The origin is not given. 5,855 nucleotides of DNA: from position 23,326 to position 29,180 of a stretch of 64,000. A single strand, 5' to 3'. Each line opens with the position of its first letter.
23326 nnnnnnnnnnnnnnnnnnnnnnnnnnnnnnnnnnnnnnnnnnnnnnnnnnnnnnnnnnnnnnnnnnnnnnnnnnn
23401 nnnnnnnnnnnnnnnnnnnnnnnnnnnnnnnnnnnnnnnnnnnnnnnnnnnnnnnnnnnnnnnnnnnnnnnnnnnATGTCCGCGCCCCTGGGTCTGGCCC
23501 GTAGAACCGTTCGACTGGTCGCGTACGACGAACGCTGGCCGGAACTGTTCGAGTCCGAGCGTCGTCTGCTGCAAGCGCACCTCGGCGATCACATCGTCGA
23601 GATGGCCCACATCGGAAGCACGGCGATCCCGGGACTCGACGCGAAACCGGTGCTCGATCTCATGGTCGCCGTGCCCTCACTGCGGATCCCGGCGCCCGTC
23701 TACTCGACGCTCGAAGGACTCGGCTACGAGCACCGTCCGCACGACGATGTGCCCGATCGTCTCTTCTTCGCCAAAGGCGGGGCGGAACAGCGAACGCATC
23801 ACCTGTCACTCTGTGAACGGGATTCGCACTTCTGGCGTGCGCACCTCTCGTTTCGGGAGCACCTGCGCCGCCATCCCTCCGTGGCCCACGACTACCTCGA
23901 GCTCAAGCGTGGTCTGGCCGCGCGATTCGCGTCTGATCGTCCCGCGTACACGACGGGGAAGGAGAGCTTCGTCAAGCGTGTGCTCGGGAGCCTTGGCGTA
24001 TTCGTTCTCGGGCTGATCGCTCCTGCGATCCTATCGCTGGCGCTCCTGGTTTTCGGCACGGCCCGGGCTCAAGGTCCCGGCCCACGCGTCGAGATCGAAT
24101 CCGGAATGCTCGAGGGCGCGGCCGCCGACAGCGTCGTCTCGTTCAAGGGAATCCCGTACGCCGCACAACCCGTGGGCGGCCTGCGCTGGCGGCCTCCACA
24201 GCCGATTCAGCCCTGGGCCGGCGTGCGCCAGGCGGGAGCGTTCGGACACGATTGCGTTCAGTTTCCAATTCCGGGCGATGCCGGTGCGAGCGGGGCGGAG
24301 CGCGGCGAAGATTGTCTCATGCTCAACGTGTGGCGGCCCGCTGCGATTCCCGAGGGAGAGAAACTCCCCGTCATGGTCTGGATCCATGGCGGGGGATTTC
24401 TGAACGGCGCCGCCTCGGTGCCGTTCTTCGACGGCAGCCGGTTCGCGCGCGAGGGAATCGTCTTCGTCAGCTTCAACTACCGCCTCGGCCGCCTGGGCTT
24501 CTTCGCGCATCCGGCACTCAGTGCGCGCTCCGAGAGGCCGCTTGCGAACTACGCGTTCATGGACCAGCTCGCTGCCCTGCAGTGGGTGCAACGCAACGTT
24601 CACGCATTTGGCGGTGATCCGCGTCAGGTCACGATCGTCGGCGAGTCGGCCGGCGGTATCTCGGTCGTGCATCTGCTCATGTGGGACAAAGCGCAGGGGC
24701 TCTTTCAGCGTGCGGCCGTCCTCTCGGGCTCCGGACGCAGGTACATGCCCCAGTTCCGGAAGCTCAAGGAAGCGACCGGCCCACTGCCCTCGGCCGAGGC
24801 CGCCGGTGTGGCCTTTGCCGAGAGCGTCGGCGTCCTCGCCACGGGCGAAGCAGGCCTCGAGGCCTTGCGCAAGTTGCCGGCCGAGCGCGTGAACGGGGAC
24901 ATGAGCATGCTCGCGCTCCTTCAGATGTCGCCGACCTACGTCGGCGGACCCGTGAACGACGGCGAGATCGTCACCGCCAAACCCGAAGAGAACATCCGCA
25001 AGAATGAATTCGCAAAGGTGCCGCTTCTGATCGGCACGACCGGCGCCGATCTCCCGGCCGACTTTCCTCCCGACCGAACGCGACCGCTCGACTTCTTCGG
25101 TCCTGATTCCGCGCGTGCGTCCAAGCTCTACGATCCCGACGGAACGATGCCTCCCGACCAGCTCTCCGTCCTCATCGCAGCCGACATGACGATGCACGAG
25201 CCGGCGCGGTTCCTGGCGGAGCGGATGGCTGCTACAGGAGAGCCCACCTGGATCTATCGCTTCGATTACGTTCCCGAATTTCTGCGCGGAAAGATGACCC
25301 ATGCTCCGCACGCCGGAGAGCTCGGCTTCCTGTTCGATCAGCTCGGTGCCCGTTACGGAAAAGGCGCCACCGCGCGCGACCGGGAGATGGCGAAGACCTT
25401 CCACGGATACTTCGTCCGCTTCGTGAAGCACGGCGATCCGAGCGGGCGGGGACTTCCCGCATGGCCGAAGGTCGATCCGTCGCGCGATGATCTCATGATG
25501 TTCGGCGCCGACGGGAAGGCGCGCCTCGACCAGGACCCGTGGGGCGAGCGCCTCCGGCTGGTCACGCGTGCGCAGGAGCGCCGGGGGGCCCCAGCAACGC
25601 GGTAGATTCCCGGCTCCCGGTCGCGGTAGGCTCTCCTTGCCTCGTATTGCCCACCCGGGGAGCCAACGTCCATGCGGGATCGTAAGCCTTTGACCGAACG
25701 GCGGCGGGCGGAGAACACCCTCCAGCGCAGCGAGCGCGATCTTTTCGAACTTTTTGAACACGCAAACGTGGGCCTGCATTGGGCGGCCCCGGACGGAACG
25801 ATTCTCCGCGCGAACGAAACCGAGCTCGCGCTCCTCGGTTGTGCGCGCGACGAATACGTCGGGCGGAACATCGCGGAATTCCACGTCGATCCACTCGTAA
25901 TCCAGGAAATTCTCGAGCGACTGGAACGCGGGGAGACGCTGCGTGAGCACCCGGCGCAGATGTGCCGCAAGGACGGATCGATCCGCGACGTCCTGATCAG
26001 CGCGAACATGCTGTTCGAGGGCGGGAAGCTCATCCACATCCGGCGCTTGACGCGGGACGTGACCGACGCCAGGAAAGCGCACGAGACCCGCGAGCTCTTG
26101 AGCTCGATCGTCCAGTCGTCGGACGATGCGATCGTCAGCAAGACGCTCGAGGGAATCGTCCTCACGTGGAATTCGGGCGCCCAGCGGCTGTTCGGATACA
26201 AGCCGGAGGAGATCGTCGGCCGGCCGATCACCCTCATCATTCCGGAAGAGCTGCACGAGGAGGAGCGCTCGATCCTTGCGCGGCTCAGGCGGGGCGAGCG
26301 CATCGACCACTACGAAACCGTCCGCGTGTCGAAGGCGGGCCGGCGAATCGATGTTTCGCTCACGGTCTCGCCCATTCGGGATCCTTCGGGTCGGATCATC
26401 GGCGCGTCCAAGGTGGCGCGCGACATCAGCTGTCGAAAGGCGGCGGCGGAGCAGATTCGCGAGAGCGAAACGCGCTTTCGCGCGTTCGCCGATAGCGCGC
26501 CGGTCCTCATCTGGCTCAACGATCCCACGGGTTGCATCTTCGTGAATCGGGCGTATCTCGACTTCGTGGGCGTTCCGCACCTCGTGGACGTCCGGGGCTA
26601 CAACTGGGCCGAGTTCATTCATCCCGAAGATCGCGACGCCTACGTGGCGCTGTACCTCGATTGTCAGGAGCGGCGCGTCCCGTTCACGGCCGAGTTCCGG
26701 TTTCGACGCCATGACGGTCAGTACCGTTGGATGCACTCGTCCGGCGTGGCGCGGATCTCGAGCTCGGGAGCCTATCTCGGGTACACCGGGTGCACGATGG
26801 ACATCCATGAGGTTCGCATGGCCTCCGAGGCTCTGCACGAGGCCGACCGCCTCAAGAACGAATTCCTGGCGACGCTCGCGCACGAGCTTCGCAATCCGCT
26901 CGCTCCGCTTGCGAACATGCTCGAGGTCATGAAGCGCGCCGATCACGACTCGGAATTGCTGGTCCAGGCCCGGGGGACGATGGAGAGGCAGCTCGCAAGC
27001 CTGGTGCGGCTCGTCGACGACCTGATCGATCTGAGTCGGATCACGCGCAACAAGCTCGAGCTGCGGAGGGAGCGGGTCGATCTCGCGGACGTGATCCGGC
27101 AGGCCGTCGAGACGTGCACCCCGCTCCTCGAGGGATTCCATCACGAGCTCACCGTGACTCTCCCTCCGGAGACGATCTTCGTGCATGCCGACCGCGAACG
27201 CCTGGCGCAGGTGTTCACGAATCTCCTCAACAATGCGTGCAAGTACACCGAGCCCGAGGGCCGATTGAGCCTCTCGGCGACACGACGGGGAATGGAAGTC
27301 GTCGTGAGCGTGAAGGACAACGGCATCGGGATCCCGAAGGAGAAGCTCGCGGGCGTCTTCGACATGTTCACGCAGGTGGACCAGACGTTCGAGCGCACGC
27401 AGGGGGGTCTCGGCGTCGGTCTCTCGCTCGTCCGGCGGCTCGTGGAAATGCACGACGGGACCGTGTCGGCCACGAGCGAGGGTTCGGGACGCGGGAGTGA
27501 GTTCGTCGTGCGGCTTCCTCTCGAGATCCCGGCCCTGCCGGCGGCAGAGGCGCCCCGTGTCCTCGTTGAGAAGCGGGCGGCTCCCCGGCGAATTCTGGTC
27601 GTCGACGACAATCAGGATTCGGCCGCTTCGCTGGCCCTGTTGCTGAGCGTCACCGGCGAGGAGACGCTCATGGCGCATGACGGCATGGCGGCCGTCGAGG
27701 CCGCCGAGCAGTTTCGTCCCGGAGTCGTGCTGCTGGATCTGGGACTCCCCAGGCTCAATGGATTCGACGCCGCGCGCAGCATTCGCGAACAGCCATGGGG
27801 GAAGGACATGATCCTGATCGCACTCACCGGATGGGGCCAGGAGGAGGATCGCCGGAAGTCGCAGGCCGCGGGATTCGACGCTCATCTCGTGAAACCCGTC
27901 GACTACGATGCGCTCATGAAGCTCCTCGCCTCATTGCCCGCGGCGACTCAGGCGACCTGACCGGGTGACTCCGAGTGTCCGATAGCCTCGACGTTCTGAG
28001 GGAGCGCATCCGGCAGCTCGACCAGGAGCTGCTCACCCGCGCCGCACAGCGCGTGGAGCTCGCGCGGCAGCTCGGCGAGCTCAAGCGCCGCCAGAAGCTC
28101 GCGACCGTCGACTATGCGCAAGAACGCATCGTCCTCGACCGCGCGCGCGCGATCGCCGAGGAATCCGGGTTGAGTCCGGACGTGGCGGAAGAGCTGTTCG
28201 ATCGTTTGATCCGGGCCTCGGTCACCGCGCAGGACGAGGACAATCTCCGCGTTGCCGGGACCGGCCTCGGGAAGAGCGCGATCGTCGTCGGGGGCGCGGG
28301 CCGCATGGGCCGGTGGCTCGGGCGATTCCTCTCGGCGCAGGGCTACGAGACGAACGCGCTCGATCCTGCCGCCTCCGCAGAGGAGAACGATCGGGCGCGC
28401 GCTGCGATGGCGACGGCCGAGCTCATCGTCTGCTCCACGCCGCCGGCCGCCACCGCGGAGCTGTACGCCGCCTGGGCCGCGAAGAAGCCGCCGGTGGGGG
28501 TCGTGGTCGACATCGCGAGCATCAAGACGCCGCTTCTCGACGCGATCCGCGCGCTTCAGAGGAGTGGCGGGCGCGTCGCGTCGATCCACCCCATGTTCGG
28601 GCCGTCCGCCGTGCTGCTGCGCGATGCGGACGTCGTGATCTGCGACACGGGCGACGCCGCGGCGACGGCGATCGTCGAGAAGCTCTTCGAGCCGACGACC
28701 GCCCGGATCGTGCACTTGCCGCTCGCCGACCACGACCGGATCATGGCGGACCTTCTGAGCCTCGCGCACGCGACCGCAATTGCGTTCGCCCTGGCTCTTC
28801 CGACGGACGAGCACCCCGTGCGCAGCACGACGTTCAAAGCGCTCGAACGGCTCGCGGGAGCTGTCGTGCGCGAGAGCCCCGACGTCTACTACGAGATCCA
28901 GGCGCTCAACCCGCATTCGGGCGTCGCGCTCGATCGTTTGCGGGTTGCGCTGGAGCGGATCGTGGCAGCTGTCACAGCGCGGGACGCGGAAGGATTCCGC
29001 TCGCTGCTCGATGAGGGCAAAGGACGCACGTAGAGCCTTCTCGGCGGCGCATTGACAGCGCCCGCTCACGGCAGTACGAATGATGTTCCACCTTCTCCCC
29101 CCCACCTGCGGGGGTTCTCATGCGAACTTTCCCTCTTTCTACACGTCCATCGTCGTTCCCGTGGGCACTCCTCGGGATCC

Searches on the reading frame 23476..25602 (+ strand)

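Call 16: search_protein_families(library=pfam, proteins=[window:23476-25602:+], max_evalue=0.001)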
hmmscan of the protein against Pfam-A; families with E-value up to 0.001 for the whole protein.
window:23476-25602:+ (709 aa): 4 families
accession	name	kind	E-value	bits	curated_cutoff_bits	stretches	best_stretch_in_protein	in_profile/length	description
PF00135.34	COesterase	-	2.1e-100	337.6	27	2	203-524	3-315/515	Carboxylesterase family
PF04229.20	GrpB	-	2.2e-45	155.1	25.5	1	12-170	2-157/159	GrpB protein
PF07859.19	Abhydrolase_3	-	3.2e-10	40.6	25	1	300-411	1-99/210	alpha/beta hydrolase fold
PF20434.5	BD-FAE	-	2e-09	37.7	26.8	1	294-394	10-100/215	BD-FAE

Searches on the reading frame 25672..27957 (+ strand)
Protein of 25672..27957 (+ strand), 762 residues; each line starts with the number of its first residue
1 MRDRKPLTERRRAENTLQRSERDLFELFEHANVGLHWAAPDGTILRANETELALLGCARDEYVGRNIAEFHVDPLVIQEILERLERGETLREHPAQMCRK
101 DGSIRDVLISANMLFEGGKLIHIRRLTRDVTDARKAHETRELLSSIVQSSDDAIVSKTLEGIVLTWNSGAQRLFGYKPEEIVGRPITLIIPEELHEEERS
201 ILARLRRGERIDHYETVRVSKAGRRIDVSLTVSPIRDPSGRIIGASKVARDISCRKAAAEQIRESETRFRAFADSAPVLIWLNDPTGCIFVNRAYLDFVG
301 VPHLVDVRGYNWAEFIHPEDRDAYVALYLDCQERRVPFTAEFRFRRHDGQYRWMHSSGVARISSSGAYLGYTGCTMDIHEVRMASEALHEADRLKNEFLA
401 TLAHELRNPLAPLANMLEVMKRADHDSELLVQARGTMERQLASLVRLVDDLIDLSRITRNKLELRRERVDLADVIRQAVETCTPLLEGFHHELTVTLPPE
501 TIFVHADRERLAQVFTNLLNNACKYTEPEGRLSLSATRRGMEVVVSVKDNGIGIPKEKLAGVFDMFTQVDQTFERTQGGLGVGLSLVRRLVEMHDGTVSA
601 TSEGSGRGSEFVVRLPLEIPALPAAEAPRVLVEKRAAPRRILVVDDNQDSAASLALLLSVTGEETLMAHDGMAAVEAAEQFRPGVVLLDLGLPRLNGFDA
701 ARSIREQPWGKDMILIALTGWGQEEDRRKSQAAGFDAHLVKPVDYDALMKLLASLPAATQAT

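Call 16: search_protein_families(library=pfam, proteins=[window:25672-27957:+], max_evalue=0.001)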
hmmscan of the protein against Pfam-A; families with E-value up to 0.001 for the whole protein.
window:25672-27957:+ (762 aa): 11 families
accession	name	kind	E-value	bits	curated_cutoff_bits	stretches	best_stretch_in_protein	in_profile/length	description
PF00989.32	PAS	-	3.8e-37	127.2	22.6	3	142-252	2-113/113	PAS fold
PF13426.13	PAS_9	-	4.5e-35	120.5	27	3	152-253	2-102/103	PAS domain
PF02518.31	HATPase_c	-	3.5e-28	98.7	26.4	1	507-618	2-110/111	Histidine kinase-, DNA gyrase B-, and HSP90-like ATPase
PF08447.18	PAS_3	-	5.2e-27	94.4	25.6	2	289-370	2-84/89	PAS fold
PF08448.16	PAS_4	-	6.6e-26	91.1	23.1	2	148-256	2-109/110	PAS fold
PF00072.30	Response_reg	-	1.6e-19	70.5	30.2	1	641-752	1-110/111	Response regulator receiver domain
PF13188.13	PAS_8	-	4.6e-17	61.7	21.8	2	268-321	2-55/65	PAS domain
PF00512.31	HisKA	-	2.4e-14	53.6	26.9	1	395-458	2-64/66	His Kinase A (phospho-acceptor) domain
PF08670.17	MEKHLA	-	2e-06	28.2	23.7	1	150-229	36-117/143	MEKHLA domain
PF13596.12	PAS_10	-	5e-06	27.5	22.1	1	163-252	21-105/106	PAS domain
PF24820.1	Diguanyl_cycl_sensor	-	0.00032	21.1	28.1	0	151-236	6-97/109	Diguanylate cyclase-like sensor domain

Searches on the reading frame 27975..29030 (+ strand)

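Call 16: search_protein_families(library=pfam, proteins=[window:27975-29030:+], max_evalue=0.001)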
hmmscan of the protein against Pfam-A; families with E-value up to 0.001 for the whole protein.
window:27975-29030:+ (352 aa): 2 families
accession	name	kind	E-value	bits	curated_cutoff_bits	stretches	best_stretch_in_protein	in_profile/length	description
PF01817.26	CM_2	-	1.2e-15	57.9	27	1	8-86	1-79/80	Chorismate mutase type II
PF02153.23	PDH_N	-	9e-11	41.9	26.5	1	138-246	37-153/154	Prephenate dehydrogenase, nucleotide-binding domain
